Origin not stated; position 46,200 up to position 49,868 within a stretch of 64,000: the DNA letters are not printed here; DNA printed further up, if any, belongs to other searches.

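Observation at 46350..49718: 1122-aa PstC-PstA fusion with a ~340-aa extracytoplasmic insertion and an extra N-terminal membrane bundle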

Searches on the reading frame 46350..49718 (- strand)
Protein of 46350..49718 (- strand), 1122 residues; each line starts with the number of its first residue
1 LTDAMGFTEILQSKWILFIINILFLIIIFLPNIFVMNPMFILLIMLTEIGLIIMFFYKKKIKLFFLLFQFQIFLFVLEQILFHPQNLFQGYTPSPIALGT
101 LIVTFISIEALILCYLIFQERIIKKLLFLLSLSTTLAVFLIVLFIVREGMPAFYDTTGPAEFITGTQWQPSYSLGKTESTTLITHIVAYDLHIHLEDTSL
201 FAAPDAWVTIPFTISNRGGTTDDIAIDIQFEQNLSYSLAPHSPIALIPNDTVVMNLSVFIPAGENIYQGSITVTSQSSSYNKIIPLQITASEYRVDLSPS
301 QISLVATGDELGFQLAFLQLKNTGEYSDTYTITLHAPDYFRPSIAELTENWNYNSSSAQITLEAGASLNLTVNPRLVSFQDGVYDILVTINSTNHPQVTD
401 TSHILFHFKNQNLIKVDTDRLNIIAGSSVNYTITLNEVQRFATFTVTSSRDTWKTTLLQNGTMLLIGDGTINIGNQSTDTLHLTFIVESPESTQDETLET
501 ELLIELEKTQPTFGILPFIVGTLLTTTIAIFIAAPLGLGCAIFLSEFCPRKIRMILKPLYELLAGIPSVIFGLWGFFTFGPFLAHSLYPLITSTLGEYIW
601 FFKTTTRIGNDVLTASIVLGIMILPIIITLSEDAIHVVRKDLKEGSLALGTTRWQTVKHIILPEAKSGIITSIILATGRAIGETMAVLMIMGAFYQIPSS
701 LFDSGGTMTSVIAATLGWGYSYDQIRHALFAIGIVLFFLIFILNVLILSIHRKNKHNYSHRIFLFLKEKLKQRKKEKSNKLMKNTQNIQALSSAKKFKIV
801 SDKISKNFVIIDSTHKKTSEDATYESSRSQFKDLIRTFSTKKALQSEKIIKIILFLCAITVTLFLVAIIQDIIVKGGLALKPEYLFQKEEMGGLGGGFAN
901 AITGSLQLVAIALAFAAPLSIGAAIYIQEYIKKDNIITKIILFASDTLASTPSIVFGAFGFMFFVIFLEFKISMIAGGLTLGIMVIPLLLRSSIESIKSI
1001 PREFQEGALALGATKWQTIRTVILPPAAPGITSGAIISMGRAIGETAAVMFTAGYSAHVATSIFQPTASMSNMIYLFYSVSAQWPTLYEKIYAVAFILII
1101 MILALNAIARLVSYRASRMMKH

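Call 5: search_protein_families(library=pfam, proteins=[window:46350-49718:-], max_evalue=0.01)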
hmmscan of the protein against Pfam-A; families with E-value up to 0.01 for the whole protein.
window:46350-49718:- (1122 aa): 1 family
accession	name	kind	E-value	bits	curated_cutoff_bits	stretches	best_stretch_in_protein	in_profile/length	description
PF00528.27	BPD_transp_1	-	8.1e-34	117.4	26.4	2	921-1113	6-179/184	Binding-protein-dependent transport system inner membrane component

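Call 6: search_protein_families(library=ncbifam, proteins=[window:46350-49718:-], max_evalue=0.01)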
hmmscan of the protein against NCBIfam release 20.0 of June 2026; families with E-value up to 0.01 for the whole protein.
window:46350-49718:- (1122 aa): 27 families (the best 25 are shown)
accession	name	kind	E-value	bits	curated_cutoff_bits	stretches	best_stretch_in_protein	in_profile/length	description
TIGR02138.1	phosphate_pstC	equivalog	1.6e-134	447.6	196.45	3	508-754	55-295/296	phosphate ABC transporter permease subunit PstC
TIGR00974.1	3a0107s02c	equivalog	2.6e-114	381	193.45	2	848-1115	2-269/272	phosphate ABC transporter permease PstA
NF008435.0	PRK11275.1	equivalog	3.8e-59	200.4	502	3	486-752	42-311/319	phosphate ABC transporter permease PstC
NF008430.0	PRK11268.1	equivalog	4.2e-54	183.6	439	2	845-1114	24-291/295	phosphate ABC transporter permease PstA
TIGR02139.1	permease_CysT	equivalog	3e-19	69.7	246.1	2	966-1057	122-215/265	sulfate ABC transporter permease subunit CysT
TIGR02141.1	modB_ABC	equivalog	6.9e-19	68.3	182.6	2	522-694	3-162/208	molybdate ABC transporter permease subunit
NF008208.0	PRK10971.1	equivalog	6.6e-18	65.2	415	2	947-1078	114-237/277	sulfate/thiosulfate ABC transporter permease CysT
TIGR01581.1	Mo_ABC_porter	hypoth_equivalog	1.2e-17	64.1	210.3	2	985-1058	114-187/225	ABC transporter permease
NF038017.1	ABC_perm1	subfamily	2.1e-17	63.7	100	2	525-693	8-152/184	ABC transporter permease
TIGR00969.1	3a0106s02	subfamily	7.8e-17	61.6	240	2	957-1055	123-224/272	sulfate ABC transporter permease subunit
NF006939.0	PRK09421.1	equivalog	2.9e-12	46.5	262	2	967-1107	86-213/230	molybdate ABC transporter permease subunit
TIGR03226.1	PhnU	equivalog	7.3e-09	35.5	283.45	1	966-1117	171-308/311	2-aminoethylphosphonate ABC transporter permease subunit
TIGR02140.1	permease_CysW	equivalog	7.5e-09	35.5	329.1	2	522-694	52-211/261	sulfate ABC transporter permease subunit CysW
NF011624.0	PRK15050.1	equivalog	1e-08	34.6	247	1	983-1118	170-291/297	2-aminoethylphosphonate ABC transporter permease subunit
TIGR01097.1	PhnE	equivalog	1.3e-08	34.7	216.7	1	898-1039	57-192/252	phosphonate ABC transporter, permease protein PhnE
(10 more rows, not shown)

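Call 13: find_homologous_proteins(query=window:46350-49718:-, max_evalue=1e-10)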
Query window:46350-49718:- (1122 aa): 8 proteins with E <= 1e-10 among 8000 candidates.
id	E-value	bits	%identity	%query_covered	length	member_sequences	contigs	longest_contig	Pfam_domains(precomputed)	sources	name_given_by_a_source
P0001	0.0e+0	2345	100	96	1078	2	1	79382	PF00528.28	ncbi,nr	ncbi:MAG: phosphate ABC transporter permease subunit PstC [Candidatus Thermoplasmatota archaeon]|nr:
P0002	0.0e+0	2154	88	100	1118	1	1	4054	PF00528.28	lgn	-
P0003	0.0e+0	1819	78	95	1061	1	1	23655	PF00528.28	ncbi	-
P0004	4.0e-274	931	45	98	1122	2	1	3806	PF00528.28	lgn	-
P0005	9.9e-104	367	38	54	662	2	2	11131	PF00528.28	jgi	jgi:phosphate transport system permease protein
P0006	3.9e-102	361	38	54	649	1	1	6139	PF00528.28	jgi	-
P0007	2.0e-101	359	38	54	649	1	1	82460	PF00528.28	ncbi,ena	-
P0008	3.0e-99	352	38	54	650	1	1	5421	PF00528.28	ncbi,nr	ncbi:MAG: phosphate ABC transporter permease PstA [Methanoregula sp.]|nr:phosphate ABC transporter p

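Call 15: find_encoding_contigs(protein=P0003, flank=10000, max_places=3)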
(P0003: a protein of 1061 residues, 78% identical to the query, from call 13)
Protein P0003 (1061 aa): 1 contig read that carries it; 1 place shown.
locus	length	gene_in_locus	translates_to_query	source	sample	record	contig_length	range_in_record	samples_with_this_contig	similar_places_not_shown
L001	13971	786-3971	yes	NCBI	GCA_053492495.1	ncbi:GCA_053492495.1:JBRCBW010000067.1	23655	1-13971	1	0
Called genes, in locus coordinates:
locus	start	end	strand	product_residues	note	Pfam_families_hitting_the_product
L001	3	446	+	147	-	?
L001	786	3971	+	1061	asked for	PF00528:BPD_transp_1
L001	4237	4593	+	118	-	-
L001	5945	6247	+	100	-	-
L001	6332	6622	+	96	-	PF01022:HTH_5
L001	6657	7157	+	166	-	PF26119:DUF8036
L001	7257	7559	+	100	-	-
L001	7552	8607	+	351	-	-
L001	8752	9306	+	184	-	-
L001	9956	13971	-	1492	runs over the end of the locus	PF24517:CBM96, PF00149:Metallophos, PF02872:5_nucleotid_C, PF17803:Cadherin_4 (weak), PF17892:Cadherin_5, PF17963:Big_9, PF07705:CARDB (weak)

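Call 16: find_encoding_contigs(protein=P0004, flank=10000, max_places=3)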
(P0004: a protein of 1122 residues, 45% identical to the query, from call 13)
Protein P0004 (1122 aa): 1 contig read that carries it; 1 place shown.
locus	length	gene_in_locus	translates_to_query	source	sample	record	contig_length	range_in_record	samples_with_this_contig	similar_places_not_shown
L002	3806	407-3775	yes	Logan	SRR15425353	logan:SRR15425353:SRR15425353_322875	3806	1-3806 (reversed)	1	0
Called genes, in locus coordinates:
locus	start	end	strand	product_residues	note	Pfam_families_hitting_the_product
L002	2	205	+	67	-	?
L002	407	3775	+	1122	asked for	PF00528:BPD_transp_1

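Call 17: find_encoding_contigs(protein=P0002, flank=10000, max_places=3)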
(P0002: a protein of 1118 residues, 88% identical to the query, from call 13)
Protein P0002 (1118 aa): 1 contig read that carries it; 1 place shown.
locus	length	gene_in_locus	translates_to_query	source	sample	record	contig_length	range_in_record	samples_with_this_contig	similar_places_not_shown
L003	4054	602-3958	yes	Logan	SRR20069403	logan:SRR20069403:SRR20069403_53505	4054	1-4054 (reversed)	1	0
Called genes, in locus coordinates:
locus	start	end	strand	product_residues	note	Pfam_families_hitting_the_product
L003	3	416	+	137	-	?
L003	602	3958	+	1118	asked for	PF00528:BPD_transp_1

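Call 44: find_homologous_proteins(query=A4, max_evalue=1e-100)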
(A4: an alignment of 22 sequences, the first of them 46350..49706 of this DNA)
Query A4 (22 sequences) (1118 aa, profile of the alignment): 5 proteins with E <= 1e-100 among 8000 candidates.
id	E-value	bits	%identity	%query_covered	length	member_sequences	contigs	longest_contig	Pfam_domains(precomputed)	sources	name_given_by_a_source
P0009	0.0e+0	1581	53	99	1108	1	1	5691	PF00528.28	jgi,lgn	jgi:phosphate transport system permease protein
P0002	0.0e+0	1552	88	100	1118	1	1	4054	PF00528.28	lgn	-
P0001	0.0e+0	1523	100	96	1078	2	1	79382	PF00528.28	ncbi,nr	ncbi:MAG: phosphate ABC transporter permease subunit PstC [Candidatus Thermoplasmatota archaeon]|nr:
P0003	0.0e+0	1482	78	95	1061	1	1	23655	PF00528.28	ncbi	-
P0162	9.4e-130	453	39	21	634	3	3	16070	PF00528.28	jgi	-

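Call 61: find_encoding_contigs(protein=P0001, flank=1000, max_places=2)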
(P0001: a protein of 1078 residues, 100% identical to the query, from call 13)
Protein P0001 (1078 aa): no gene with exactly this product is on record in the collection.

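Call 62: predict_structure(alignment_id=A4)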
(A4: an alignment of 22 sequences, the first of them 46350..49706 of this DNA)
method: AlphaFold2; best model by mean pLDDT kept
length: 1118 residues; sequences in the alignment: 22
mean_pLDDT: 77.7   pTM: 0.63
mean pLDDT of the five models: 77.7, 76.2, 75.2, 73.5, 71.7
residues with pLDDT >= 90: 57; 70-90: 876; 50-70: 82; < 50: 103
segments of 3 or more residues with pLDDT < 50: 1-7, 750-833, 886-892
pLDDT, mean of each block of 10 residues (from residue 1): 46 81 81 83 86 79 85 85 76 87 86 84 86 84 88 82 83 83 81 78 86 84 84 78 84 85 87 83 85 85 61 89 90 84 78 89 88 73 90 86 72 81 86 71 85 86 84 70 82 85 83 90 90 89 84 78 83 89 87 83 85 89 83 77 80 83 77 75 84 86 85 80 89 81 63 38 41 43 35 29 33 37 39 64 88 86 87 83 50 69 86 88 79 75 69 79 80 84 81 78 84 85 77 70 53 70 79 81 85 86 76 64
secondary structure, 60 per line:
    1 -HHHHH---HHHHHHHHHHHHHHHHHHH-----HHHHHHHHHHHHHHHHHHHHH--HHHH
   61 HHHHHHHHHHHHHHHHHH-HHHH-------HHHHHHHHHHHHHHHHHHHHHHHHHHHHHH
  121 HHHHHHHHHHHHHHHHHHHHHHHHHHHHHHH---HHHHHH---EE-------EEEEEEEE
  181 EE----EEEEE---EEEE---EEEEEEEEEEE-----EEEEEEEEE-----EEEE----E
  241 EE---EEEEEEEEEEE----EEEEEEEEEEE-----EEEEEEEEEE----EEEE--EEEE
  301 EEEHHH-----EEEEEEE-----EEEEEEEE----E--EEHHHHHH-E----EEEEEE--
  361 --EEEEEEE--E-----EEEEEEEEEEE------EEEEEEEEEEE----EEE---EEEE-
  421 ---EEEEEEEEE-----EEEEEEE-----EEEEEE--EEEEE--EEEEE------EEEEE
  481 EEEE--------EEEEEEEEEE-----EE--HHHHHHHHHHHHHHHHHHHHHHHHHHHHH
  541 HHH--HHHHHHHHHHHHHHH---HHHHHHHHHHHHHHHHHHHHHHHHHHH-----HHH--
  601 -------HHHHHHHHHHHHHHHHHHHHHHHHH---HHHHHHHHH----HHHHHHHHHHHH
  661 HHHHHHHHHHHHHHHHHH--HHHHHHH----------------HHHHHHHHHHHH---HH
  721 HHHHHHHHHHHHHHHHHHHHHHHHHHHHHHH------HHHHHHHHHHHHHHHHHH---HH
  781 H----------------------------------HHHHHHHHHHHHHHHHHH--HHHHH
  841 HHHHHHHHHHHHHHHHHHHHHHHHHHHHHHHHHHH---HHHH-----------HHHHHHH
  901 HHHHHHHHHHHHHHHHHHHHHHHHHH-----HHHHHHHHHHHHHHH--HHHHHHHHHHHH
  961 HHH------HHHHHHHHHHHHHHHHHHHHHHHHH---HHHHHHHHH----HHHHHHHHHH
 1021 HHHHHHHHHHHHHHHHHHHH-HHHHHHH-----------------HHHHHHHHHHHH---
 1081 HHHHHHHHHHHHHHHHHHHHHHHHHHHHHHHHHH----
elements in order (helices of 4 or more, strands of 3 or more residues): H2-6 H10-28 H34-54 H57-78 H80-83 H91-151 H155-160 E173-182 E187-191 E195-198 E202-212 E218-226 E232-235 E240-242 E246-256 E261-271 E277-286 E291-294 E297-303 E312-318 E324-331 H341-346 E353-358 E363-369 E378-388 E395-405 E410-412 E416-419 E424-432 E438-444 E450-455 E458-462 E465-469 E476-484 E493-502 H512-543 H546-560 H564-590 H608-632 H636-644 H649-678 H681-687 H704-715 H719-751 H758-775 H816-833 H836-875 H879-882 H894-926 H932-946 H949-963 H970-994 H998-1006 H1011-1040 H1042-1048 H1066-1077 H1081-1114
